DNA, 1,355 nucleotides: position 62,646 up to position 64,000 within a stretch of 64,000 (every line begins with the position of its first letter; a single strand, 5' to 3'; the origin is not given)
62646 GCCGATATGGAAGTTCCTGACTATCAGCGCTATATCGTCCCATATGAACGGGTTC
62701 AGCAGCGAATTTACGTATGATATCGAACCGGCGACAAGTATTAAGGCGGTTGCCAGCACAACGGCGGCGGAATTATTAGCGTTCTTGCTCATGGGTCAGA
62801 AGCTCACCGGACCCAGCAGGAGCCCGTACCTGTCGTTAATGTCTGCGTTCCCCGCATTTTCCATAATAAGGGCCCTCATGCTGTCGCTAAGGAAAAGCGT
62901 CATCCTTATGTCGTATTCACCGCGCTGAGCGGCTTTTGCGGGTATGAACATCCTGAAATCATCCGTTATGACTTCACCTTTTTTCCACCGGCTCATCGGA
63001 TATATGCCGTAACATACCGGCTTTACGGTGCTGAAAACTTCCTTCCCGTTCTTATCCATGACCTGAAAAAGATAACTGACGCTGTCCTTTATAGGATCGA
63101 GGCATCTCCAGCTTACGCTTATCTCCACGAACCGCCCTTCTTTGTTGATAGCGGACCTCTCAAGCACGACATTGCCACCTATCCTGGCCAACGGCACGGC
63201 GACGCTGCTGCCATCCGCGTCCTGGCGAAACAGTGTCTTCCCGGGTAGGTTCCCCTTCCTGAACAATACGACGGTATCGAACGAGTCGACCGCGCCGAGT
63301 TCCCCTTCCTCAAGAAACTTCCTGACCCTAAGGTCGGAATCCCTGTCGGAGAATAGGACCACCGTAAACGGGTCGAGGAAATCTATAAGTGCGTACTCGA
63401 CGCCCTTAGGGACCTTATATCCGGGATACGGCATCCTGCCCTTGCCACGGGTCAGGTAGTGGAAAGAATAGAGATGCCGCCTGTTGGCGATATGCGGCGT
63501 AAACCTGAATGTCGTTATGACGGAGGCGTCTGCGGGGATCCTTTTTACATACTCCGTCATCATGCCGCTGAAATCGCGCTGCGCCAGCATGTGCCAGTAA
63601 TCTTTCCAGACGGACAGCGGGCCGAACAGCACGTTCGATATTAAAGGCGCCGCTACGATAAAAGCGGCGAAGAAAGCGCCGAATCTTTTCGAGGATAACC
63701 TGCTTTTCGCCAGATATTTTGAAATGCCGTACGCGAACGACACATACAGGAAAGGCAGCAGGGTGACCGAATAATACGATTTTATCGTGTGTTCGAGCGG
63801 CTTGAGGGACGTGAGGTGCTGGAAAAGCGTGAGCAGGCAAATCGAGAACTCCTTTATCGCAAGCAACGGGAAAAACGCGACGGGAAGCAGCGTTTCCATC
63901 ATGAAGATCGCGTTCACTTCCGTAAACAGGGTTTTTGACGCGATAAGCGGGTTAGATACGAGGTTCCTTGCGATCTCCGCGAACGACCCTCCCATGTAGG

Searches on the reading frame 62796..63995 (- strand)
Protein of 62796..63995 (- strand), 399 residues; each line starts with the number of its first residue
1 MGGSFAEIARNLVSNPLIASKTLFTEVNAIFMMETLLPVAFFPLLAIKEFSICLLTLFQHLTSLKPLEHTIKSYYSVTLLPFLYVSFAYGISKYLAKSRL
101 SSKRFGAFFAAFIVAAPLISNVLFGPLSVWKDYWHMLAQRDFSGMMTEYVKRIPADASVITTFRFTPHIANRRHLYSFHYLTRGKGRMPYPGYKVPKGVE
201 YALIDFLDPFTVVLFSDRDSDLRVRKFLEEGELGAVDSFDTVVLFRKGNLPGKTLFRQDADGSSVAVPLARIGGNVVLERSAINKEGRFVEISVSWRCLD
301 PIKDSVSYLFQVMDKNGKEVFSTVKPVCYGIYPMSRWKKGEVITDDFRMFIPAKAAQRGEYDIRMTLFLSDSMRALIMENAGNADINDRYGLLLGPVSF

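Call 62: search_protein_families(library=pfam, proteins=[window:62796-63995:-], max_evalue=0.0001)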
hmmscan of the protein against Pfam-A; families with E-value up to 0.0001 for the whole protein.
window:62796-63995:- (399 aa): 1 family
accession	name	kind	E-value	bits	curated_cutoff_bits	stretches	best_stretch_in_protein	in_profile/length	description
PF09852.15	DUF2079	-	1.6e-17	64.2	28.2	1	2-181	216-403/459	Predicted membrane protein (DUF2079)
